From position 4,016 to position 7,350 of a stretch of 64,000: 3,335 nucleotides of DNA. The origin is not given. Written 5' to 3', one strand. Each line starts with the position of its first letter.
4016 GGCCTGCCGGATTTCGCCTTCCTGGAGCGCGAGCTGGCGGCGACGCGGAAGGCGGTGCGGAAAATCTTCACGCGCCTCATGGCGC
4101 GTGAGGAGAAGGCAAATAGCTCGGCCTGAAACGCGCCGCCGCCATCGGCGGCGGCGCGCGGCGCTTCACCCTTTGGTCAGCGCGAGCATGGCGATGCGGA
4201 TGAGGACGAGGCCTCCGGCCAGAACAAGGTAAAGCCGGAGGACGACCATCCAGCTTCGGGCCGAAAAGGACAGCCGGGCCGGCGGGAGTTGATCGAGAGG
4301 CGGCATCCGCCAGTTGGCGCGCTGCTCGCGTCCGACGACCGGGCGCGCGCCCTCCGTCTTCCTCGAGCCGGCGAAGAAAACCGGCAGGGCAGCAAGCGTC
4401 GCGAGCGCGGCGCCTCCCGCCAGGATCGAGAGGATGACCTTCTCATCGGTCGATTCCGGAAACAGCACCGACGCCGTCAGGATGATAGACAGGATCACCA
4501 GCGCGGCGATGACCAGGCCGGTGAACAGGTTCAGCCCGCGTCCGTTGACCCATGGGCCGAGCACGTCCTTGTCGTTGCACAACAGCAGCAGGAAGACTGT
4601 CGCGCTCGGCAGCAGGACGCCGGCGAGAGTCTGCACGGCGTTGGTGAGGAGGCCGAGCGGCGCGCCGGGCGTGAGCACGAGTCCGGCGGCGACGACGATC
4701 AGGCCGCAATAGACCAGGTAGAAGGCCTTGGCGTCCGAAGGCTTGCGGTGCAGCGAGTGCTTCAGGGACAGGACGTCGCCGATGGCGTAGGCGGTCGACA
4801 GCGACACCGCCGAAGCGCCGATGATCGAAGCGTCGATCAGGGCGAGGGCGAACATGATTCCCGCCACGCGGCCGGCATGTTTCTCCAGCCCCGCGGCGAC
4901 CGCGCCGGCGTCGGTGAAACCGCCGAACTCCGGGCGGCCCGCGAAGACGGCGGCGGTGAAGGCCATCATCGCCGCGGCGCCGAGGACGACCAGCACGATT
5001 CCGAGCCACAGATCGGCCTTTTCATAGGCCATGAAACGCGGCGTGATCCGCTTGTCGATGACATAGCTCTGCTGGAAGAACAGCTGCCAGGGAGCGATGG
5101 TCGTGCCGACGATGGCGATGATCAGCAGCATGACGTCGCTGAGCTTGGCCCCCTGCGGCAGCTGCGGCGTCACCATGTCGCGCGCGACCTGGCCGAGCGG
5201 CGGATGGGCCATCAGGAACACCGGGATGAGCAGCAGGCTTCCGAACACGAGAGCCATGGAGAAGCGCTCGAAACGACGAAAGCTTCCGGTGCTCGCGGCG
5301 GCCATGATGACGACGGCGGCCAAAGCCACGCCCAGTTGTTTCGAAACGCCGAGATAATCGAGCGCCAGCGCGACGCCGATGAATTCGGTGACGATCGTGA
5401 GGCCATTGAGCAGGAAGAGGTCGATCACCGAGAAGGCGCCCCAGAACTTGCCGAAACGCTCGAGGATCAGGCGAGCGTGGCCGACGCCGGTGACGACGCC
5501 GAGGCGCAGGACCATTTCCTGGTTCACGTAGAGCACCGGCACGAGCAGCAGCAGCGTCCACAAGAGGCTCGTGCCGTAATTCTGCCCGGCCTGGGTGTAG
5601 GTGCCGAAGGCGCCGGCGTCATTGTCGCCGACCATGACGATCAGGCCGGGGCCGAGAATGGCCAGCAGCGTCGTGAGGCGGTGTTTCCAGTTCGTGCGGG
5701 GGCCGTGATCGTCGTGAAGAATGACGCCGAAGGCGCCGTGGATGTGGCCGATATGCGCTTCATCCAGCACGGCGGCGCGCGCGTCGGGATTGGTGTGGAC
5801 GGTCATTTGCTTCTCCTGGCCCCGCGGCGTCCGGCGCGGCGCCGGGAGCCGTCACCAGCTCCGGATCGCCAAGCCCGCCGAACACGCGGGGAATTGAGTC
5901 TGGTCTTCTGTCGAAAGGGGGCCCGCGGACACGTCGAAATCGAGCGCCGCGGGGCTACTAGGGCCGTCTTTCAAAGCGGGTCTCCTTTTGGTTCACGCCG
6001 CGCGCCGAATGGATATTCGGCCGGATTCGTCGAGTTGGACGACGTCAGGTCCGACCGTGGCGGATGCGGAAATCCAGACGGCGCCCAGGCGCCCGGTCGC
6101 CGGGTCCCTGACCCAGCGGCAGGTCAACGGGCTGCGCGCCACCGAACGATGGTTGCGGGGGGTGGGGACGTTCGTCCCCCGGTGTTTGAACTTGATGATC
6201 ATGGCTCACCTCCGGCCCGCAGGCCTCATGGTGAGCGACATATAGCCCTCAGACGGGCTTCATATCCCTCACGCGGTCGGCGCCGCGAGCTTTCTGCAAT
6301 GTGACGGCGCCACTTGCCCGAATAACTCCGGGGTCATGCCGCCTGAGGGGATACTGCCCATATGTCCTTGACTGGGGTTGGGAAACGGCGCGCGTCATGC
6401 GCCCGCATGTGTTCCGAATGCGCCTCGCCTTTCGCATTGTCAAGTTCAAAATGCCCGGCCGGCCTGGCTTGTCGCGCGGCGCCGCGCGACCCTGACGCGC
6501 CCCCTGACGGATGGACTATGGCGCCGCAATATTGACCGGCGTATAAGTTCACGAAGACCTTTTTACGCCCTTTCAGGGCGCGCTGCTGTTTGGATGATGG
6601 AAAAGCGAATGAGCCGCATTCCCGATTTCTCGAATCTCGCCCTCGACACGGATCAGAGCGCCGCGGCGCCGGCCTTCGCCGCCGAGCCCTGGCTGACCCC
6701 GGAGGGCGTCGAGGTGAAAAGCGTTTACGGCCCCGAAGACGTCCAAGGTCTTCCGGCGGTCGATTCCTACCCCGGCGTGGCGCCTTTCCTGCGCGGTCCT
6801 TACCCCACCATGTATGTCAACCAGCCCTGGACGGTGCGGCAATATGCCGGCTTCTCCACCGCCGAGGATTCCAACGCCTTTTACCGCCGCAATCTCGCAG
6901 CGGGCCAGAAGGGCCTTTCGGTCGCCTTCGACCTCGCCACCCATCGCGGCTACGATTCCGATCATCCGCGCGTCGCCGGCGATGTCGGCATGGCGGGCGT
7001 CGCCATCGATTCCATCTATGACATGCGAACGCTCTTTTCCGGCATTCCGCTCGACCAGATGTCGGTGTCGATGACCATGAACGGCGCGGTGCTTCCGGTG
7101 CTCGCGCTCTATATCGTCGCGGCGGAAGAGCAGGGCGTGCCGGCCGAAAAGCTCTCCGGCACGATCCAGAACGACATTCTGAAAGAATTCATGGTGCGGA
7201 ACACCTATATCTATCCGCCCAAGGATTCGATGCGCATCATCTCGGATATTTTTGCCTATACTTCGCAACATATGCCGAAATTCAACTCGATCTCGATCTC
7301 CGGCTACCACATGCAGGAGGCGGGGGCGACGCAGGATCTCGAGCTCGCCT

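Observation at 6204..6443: Candidate new metal-responsive leader: multi-stem RNA plus uORF plus SD-sequestering hairpin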

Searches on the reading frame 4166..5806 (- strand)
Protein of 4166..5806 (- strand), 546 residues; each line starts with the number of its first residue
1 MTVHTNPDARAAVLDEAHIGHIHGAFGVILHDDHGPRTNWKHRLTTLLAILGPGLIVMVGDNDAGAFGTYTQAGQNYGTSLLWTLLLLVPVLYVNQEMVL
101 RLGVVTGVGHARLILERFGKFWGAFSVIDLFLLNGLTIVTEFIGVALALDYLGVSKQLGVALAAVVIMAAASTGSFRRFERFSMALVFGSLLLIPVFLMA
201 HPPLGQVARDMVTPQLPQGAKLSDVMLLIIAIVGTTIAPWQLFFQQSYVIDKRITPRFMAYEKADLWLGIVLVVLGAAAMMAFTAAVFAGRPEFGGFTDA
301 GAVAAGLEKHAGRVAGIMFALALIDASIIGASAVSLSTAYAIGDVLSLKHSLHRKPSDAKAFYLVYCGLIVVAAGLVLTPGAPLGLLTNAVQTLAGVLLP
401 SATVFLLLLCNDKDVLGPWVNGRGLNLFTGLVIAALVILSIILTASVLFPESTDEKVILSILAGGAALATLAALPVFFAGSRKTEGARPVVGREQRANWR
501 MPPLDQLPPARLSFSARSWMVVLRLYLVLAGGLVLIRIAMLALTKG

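Call 7: search_protein_families(library=pfam, proteins=[window:4166-5806:-], max_evalue=1)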
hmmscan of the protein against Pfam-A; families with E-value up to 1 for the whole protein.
window:4166-5806:- (546 aa): 1 family
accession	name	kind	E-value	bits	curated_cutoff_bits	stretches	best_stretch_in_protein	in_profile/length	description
PF01566.24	Nramp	-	2.5e-82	277.3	29.8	1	68-422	2-356/357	Natural resistance-associated macrophage protein-like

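Call 8: search_protein_families(library=ncbifam, proteins=[window:4166-5806:-], max_evalue=1)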
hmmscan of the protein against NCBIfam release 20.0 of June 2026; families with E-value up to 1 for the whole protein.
window:4166-5806:- (546 aa): 3 families
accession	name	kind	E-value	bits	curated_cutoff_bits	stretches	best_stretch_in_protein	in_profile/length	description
NF001923.0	PRK00701.1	subfamily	1.7e-29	102.8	430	1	41-447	27-435/439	Mn(2+) uptake NRAMP transporter MntH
TIGR01197.1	nramp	subfamily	3e-16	59.7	272.5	1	47-253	3-210/390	metal ion transporter, metal ion (Mn2+/Fe2+) transporter (Nramp) family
NF037982.1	Nramp_1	equivalog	4.1e-15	55.9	50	2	52-236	1-192/404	Nramp family divalent metal transporter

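Call 16: find_related_loci(query=window:4166-5806:-, collection=genome_contigs, flank=3000)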
Query window:4166-5806:- (546 aa) in genome_contigs; peptide patterns used: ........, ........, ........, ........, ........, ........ (x = any residue, [..] = any of these).
599 stretches matched a pattern (row limit reached: there are more); 581 encode a relative of the query (tblastn E <= 1e-3); the best 80 are kept; 80 distinct loci.
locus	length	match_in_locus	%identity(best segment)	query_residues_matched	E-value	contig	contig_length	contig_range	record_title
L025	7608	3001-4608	81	6-544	0e+0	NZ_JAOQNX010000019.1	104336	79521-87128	Rhodoblastus acidophilus strain MO Ga0394271_19, whole genome shotgun sequence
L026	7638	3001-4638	74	1-544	0e+0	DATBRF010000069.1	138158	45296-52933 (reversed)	MAG TPA_asm: Methylocystis sp. isolate SMAG_U4122 k141_38945, whole genome shotgun sequence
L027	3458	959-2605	71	1-545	0e+0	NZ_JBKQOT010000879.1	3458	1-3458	MAG: Roseiarcus sp. isolate LAWAr2D2E2F__bin_144 LAWAr2D2E2F_000000334549, whole genome shotgun sequence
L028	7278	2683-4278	79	10-541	0e+0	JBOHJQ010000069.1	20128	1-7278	MAG: Methylocella sp. isolate SE1530_metabat2.bin.5_sub NODE_290_length_20128_cov_1.685016, whole genome shotgun sequenc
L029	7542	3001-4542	79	10-522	0e+0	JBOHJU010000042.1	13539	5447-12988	MAG: Methylocella sp. isolate SE1504_metabat2.bin.11 NODE_699_length_13539_cov_1.558381, whole genome shotgun sequence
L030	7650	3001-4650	73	1-546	0e+0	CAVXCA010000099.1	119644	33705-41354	MAG: uncultured Alphaproteobacteria bacterium isolate MFD03323.bin.1.128 genome assembly, contig: contig_82985, whole ge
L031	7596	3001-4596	74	10-545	0e+0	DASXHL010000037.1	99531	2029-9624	MAG TPA_asm: Rhizomicrobium sp. isolate SMAG_U5192 k141_3336388, whole genome shotgun sequence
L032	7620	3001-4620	69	5-538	0e+0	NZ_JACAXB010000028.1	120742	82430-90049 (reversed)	Aquitalea sp. LB_tupeE Aquitalea_sp_LB_tupeE_Contig-28_120742bp, whole genome shotgun sequence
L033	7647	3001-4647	73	1-538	0e+0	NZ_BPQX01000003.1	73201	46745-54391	Methylobacterium persicinum strain NBRC 103628 entry3, whole genome shotgun sequence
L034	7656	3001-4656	72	1-546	0e+0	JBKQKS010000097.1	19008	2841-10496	MAG: Roseiarcus sp. isolate CRr2D2E2F__bin_104 CRr2D2E2F_000000069579, whole genome shotgun sequence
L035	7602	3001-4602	71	11-543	0e+0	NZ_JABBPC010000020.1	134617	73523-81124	MAG: Polaromonas sp. isolate KJH.2 NODE_20_length_134617_cov_2.509011, whole genome shotgun sequence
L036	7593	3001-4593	69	12-541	0e+0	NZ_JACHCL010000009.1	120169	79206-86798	Janthinobacterium sp. K2E3 Ga0401198_09, whole genome shotgun sequence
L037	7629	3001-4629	67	2-545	0e+0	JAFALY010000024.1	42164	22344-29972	MAG: Alphaproteobacteria bacterium isolate CP_BE_RX_49 BE_RX_k147_4474564, whole genome shotgun sequence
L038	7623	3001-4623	68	10-543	0e+0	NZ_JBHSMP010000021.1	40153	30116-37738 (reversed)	Paraburkholderia denitrificans strain KACC 12733 platanus_K_default_21, whole genome shotgun sequence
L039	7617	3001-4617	71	1-543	0e+0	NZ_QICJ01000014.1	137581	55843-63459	Dyella sp. AtDHG13 Ga0060192_114, whole genome shotgun sequence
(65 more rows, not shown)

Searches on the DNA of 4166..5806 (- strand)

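Call 28: search_rna_families(sources=[L053, L050, L026, L029, L030, L079, L027, L025], threshold=evalue, max_evalue=10)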
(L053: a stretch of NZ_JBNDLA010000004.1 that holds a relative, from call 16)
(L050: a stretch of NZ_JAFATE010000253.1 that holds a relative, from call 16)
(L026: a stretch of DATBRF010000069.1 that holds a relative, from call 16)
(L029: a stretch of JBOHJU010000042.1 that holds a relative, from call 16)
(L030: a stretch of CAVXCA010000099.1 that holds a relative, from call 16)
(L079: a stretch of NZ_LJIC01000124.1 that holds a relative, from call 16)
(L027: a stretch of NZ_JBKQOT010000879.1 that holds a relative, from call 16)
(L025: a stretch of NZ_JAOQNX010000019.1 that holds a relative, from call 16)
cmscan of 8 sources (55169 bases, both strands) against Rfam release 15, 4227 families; matches with E-value up to 10: 14.
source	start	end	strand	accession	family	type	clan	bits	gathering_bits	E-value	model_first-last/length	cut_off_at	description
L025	2172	2244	+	RF00005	tRNA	Gene; tRNA;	CL00001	69.8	29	3.1e-13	1-71/71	no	tRNA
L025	111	181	+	RF00005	tRNA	Gene; tRNA;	CL00001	68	29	9.7e-13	1-71/71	no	tRNA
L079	1897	1983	-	RF00005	tRNA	Gene; tRNA;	CL00001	64.1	29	1.2e-11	1-71/71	no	tRNA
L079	1897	1948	+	RF04351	Plastid-psbl-rps4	Cis-reg;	-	33.9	68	0.0022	1-53/53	no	Plastid-psbl-rps4 3UTR RNA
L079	1851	1987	-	RF02223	sX4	Gene; sRNA;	-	32.8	70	0.0038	1-167/167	no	Proteobacterial sRNA sX4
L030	2237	2306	-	RF03207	mir-3960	Gene; miRNA;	-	28.4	73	4.2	1-73/73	no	mir-3960 microRNA precursor family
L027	528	571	+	RF01046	WLE3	Cis-reg;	-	24.6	50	0.3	1-44/44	no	Wingless localisation element 3 (WLE3)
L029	3206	3289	+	RF04096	mir-4433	Gene; miRNA;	-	24.2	77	2.2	1-83/83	no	mir-4433 microRNA precursor family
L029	1233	1306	+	RF00915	mir-760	Gene; miRNA;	-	23.6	98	1.2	1-80/80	no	mir-760 microRNA precursor family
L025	2172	2245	-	RF04354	Plastid-ycf2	Cis-reg;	-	23.3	65.7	2.1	1-75/75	no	Plastid-ycf2 5UTR RNA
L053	7317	7351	+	RF00070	SNORD29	Gene; snRNA; snoRNA; CD-box;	CL00051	23.2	48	3.6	1-65/65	no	Small nucleolar RNA SNORD29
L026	6459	6516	+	RF02087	Yar_3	Gene; lncRNA;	-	17.1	50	5.8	1-67/67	no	Yellow-achaete intergenic RNA conserved region 3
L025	6953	6989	+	RF01119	sR32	Gene; snRNA; snoRNA; CD-box;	-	16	40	6.8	1-57/57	no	Small nucleolar RNA sR32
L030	2695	2732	-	RF02225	sX6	Gene; sRNA;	-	15.4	40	8.8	97-134/342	no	Proteobacterial sRNA sX6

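Call 84: search_rna_families(sources=[L032, L035, L036, L038, L039, L041, L042, L043, L049, L054, L055, L063, L068, L073, L077, L080, L085, L086, L087], threshold=gathering)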
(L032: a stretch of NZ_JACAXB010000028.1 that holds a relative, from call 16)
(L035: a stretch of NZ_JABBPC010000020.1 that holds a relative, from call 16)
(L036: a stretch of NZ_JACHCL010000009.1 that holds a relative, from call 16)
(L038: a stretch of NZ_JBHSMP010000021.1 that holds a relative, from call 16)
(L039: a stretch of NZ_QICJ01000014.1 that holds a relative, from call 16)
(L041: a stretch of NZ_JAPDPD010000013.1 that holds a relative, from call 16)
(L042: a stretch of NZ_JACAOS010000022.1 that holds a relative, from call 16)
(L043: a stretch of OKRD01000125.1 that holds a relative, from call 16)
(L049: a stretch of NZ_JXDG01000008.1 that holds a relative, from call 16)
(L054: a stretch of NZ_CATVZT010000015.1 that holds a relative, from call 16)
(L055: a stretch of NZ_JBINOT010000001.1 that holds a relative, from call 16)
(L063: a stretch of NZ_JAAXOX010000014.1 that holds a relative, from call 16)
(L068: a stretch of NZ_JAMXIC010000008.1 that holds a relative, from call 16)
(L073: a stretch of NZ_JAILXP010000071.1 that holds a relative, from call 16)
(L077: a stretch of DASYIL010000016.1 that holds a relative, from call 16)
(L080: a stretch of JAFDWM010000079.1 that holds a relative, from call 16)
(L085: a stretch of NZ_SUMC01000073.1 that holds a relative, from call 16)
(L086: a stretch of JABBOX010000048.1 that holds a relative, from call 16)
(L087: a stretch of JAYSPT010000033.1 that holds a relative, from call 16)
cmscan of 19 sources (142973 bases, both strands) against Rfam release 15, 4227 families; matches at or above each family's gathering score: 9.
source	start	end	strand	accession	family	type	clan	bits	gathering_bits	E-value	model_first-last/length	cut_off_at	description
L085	2495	2670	+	RF00380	Magnesium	Cis-reg; riboswitch;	-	130.8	44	9e-29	1-169/169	no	M-box riboswitch aptamer (ykoK leader)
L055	2545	2715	+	RF00380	Magnesium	Cis-reg; riboswitch;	-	127.1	44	8.4e-28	1-169/169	no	M-box riboswitch aptamer (ykoK leader)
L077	1784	1960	+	RF00380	Magnesium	Cis-reg; riboswitch;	-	126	44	1.6e-27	1-169/169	no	M-box riboswitch aptamer (ykoK leader)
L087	2566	2738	+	RF00380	Magnesium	Cis-reg; riboswitch;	-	121.9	44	2e-26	1-169/169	no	M-box riboswitch aptamer (ykoK leader)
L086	2551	2721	+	RF00380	Magnesium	Cis-reg; riboswitch;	-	121.1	44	3.3e-26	1-169/169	no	M-box riboswitch aptamer (ykoK leader)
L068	2490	2665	+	RF00380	Magnesium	Cis-reg; riboswitch;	-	115.6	44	9.2e-25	1-169/169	no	M-box riboswitch aptamer (ykoK leader)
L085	1482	1659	-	RF00380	Magnesium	Cis-reg; riboswitch;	-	110.6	44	1.9e-23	1-169/169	no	M-box riboswitch aptamer (ykoK leader)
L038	6620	6724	-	RF01725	SAM-I-IV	Cis-reg; riboswitch;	CL00012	52.6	41.1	2.1e-05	1-99/99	no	SAM-I/IV (S-adenosyl methionine) riboswitch aptamer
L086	6055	6169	-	RF02469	Ms_IGR-7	Gene; sRNA;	-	49.6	45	1.5e-06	1-118/118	no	Actinobacteria sRNA Ms_IGR-7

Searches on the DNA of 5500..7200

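Call 3: search_rna_families(source=window, start=5500, end=7200, threshold=evalue, max_evalue=10, show_alignments=3)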
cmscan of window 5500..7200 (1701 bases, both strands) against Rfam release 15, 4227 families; matches with E-value up to 10: 6.
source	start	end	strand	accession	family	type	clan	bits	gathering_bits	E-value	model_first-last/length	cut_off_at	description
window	6634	6718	-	RF02953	DUF1874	Cis-reg;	-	19.5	42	1.1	1-93/93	no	DUF1874 RNA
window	5789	5868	+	RF02464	Ms_AS-4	Gene; sRNA;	-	17.4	50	9.3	1-82/82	no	Actinobacteria sRNA Ms_AS-4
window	5897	5991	+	RF02139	HOXA11-AS1_3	Gene; lncRNA;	-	16.6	50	7.2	1-98/98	no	HOXA11 antisense RNA 1 conserved region 3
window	6816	6934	-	RF02648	Cis90_sRNA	Gene; sRNA;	-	13.9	50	1.3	1-237/237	no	Ruegeria cis90 sRNA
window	6590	6634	+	RF01308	sR58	Gene; snRNA; snoRNA; CD-box;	-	13.7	55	9.3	1-55/55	no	Small nucleolar RNA sR58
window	6900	6937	-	RF02886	npcTB_6715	Gene; sRNA;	-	13.6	72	1.3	39-77/212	no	Mycobacterium sRNA 6715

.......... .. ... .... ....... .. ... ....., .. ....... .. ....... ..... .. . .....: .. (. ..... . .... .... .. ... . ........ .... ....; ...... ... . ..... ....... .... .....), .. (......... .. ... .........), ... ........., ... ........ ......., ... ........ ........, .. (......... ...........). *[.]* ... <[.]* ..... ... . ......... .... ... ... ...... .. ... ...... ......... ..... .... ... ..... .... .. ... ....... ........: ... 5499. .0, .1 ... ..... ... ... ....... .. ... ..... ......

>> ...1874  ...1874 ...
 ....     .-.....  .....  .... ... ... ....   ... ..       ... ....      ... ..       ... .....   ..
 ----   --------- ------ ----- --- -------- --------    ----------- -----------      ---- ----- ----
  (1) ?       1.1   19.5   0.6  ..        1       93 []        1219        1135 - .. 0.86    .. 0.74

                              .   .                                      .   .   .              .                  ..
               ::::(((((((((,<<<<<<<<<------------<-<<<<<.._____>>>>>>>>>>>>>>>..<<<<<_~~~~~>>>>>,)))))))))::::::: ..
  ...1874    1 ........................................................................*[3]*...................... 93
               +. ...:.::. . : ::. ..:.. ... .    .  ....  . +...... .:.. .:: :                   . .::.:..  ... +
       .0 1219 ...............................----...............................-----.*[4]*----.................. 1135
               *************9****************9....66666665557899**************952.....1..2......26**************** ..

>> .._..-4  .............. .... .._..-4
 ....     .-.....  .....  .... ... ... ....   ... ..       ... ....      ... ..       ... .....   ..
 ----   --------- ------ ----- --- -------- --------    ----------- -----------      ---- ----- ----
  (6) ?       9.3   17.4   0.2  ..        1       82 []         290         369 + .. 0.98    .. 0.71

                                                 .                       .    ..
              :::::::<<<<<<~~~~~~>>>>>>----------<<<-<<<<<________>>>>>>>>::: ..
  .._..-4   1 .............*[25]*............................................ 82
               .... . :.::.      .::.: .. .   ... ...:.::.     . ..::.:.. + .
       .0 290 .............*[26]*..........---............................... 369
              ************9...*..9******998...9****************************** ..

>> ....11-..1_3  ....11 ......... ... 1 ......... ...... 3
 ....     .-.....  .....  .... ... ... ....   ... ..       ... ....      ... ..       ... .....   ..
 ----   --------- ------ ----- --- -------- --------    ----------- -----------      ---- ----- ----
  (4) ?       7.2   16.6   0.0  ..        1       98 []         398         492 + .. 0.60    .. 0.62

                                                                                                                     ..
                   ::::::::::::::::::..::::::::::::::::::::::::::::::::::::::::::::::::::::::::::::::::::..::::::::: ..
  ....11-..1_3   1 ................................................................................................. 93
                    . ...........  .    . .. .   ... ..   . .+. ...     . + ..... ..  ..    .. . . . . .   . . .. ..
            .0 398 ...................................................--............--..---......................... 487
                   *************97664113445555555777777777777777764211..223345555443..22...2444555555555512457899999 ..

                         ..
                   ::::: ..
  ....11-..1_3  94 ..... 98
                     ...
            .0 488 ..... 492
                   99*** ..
